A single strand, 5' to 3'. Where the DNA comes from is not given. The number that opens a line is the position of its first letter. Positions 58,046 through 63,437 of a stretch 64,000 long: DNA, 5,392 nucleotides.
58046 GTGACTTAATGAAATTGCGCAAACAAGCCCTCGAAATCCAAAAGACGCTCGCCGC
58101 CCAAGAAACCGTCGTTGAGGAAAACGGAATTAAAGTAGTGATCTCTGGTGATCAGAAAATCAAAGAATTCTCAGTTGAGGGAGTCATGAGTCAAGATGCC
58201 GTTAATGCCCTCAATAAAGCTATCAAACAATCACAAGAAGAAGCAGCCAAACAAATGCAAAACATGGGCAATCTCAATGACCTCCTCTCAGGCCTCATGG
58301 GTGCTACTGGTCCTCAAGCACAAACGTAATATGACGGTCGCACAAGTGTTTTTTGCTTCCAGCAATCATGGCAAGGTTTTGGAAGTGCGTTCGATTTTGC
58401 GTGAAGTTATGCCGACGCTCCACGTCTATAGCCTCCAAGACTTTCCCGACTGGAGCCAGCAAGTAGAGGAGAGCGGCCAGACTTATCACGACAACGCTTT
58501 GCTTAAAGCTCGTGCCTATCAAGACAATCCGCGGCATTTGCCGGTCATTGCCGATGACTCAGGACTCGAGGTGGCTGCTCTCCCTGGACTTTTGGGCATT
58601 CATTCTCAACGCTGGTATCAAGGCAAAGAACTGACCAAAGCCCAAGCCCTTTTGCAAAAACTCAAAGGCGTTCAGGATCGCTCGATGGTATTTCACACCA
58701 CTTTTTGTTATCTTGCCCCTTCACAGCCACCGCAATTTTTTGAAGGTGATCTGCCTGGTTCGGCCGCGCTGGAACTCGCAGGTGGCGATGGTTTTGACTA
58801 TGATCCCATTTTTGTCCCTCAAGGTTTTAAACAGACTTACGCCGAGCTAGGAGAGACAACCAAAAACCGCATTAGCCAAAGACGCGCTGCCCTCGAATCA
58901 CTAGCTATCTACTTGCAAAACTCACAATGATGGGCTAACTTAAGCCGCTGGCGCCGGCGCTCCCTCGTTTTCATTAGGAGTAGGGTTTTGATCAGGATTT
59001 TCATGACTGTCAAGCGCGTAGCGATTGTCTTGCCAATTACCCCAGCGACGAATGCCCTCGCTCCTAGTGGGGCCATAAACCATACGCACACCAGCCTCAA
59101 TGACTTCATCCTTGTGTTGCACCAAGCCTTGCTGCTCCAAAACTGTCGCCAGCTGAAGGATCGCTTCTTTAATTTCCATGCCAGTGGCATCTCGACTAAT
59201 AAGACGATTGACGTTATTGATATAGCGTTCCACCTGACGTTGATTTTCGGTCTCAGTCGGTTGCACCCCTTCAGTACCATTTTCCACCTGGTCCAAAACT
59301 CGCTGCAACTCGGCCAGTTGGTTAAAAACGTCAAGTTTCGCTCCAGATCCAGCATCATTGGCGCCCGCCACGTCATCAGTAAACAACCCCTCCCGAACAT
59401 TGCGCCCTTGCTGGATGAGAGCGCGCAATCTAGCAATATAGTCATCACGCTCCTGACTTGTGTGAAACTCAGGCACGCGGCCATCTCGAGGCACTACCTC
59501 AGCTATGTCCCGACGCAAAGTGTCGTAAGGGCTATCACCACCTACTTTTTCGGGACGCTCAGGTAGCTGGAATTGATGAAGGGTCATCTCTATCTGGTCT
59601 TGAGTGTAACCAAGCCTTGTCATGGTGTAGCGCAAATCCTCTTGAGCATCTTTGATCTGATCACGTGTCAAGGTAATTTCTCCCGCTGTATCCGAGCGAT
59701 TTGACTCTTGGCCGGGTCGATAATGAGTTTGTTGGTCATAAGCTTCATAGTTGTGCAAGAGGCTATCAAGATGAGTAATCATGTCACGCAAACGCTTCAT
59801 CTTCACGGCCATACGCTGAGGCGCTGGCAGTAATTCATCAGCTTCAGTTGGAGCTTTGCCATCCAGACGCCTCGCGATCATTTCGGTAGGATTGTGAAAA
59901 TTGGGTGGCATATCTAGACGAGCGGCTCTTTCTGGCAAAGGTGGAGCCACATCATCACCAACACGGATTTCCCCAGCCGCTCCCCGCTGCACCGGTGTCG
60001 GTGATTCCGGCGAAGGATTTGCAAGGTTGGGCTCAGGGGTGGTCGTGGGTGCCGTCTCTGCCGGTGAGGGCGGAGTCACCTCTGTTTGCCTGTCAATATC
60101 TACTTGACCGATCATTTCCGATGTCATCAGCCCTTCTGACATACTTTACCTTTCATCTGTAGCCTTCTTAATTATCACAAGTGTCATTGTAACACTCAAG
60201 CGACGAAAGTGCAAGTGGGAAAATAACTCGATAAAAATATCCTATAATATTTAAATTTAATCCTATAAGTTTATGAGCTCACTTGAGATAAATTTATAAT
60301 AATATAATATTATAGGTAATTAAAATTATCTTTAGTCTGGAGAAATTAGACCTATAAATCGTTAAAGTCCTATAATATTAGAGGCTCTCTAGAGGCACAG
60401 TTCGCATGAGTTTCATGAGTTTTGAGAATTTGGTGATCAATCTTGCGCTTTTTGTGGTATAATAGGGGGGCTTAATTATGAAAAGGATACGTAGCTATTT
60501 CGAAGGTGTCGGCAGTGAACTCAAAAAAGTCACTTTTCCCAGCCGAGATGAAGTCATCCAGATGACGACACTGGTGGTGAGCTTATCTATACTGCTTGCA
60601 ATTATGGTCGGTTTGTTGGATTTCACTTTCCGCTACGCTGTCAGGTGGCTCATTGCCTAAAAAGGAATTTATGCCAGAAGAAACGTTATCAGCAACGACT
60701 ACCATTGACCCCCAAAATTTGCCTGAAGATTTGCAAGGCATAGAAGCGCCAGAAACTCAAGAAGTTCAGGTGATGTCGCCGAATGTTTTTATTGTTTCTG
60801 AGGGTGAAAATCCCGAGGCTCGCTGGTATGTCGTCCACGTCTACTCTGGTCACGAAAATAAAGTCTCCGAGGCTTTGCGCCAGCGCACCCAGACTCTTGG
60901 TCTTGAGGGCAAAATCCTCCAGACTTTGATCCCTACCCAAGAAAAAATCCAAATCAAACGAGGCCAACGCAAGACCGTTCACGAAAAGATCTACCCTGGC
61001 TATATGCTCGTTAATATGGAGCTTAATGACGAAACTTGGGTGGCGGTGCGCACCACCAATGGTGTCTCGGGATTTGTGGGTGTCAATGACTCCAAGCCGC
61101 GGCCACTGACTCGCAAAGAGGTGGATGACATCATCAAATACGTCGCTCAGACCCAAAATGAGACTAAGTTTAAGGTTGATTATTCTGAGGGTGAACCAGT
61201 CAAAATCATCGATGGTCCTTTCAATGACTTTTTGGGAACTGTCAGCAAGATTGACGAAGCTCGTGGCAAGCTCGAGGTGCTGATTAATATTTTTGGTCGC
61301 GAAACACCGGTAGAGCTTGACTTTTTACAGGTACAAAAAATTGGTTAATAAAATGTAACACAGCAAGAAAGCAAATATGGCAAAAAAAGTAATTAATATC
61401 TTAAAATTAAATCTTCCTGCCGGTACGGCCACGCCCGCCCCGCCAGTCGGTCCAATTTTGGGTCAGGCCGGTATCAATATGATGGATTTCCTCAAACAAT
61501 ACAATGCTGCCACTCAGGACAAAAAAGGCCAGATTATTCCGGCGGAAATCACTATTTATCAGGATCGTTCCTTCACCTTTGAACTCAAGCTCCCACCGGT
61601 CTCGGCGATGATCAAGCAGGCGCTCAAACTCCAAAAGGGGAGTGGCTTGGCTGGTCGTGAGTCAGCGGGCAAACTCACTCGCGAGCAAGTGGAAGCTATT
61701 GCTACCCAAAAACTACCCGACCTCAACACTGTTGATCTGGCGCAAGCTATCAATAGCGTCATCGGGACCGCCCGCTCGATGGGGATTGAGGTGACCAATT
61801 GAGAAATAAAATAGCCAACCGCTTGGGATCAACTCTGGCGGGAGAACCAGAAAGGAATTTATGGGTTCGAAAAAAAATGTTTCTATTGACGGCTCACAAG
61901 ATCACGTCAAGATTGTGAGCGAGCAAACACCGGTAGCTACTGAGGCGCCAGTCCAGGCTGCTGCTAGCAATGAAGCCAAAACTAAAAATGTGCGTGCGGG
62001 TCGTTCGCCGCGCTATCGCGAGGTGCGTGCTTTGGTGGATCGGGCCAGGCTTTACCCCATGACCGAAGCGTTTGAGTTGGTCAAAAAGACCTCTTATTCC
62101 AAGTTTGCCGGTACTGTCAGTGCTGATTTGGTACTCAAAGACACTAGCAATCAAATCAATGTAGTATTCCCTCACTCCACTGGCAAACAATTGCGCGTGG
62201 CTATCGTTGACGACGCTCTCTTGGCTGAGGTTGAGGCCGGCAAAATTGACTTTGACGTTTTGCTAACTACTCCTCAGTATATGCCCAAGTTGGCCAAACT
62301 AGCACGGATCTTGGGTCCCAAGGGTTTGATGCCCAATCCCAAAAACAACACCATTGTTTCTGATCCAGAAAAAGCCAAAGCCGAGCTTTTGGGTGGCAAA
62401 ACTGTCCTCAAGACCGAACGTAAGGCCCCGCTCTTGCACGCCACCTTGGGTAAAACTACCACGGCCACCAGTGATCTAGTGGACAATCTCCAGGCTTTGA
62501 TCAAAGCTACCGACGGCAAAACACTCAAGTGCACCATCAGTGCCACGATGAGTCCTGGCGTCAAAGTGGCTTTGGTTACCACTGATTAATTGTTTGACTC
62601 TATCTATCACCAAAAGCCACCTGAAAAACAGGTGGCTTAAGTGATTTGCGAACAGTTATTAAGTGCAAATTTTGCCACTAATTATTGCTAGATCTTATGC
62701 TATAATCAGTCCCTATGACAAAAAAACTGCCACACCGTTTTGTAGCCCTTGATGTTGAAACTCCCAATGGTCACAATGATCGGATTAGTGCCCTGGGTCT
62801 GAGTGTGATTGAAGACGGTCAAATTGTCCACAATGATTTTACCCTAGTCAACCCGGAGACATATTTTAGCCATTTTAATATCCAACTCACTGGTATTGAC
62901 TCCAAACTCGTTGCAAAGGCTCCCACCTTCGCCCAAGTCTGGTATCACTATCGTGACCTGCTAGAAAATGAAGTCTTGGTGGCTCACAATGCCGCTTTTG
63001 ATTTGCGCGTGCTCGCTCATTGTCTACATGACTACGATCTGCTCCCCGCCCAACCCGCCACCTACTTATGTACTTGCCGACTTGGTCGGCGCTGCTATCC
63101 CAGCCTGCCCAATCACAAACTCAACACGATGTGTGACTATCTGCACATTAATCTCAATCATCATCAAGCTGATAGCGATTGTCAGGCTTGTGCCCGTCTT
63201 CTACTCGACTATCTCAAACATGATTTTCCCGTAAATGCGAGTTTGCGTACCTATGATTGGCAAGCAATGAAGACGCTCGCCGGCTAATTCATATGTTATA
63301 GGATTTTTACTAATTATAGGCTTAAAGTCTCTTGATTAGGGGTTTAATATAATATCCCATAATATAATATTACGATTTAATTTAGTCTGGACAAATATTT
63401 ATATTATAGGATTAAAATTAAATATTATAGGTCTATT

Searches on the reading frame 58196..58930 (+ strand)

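Call 44: search_protein_families(library=pfam, proteins=[window:58196-58930:+], max_evalue=0.00001)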
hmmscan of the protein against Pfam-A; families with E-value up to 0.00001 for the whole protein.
window:58196-58930:+ (244 aa): 1 family
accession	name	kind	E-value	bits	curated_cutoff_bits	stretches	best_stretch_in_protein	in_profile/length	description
PF01725.21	Ham1p_like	-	6e-48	163.6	22.5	1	51-237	1-184/186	Ham1 family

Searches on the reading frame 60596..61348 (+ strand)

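Call 44: search_protein_families(library=pfam, proteins=[window:60596-61348:+], max_evalue=0.00001)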
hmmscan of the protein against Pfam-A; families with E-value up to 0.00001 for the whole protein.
window:60596-61348:+ (250 aa): 1 family
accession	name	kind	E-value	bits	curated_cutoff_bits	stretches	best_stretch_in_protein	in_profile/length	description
PF02357.24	NusG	-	3.4e-27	95.2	22.2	1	76-179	2-92/93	Transcription termination factor nusG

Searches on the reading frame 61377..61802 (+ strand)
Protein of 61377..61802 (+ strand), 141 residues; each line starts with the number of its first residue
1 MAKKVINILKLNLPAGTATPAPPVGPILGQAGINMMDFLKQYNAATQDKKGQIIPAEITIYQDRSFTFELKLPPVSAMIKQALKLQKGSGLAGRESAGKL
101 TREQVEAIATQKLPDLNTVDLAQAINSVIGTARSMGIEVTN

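Call 44: search_protein_families(library=pfam, proteins=[window:61377-61802:+], max_evalue=0.00001)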
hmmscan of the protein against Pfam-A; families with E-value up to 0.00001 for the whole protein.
window:61377-61802:+ (141 aa): 2 families
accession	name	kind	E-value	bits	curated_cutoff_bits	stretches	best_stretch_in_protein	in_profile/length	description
PF03946.19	Ribosomal_L11_N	-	1.1e-26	92.8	32.9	1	9-66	1-58/58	Ribosomal protein L11, N-terminal domain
PF00298.24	Ribosomal_L11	-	4.3e-24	85.1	21.4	1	71-139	1-69/69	Ribosomal protein L11, RNA binding domain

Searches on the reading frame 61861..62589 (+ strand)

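Call 44: search_protein_families(library=pfam, proteins=[window:61861-62589:+], max_evalue=0.00001)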
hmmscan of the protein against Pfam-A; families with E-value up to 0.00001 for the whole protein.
window:61861-62589:+ (242 aa): 1 family
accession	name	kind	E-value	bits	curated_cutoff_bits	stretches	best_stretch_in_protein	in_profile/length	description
PF00687.26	Ribosomal_L1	-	1.8e-22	80.3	32.2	1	124-232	83-198/198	Ribosomal protein L1p/L10e family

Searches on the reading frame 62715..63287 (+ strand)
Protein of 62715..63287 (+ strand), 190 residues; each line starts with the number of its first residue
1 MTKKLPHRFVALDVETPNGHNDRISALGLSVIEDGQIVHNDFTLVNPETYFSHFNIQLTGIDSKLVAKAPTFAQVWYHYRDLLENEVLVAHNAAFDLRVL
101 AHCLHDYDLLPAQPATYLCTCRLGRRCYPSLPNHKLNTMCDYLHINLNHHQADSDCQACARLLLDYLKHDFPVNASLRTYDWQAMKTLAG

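Call 44: search_protein_families(library=pfam, proteins=[window:62715-63287:+], max_evalue=0.00001)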
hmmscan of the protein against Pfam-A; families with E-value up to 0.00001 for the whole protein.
window:62715-63287:+ (190 aa): 2 families
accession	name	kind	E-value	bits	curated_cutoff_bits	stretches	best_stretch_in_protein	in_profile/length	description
PF00929.31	RNase_T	-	1e-20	75.4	24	1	10-163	1-164/164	Exonuclease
PF01612.26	DNA_pol_A_exo1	-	5.6e-06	26.7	23.6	0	71-154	60-139/173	3'-5' exonuclease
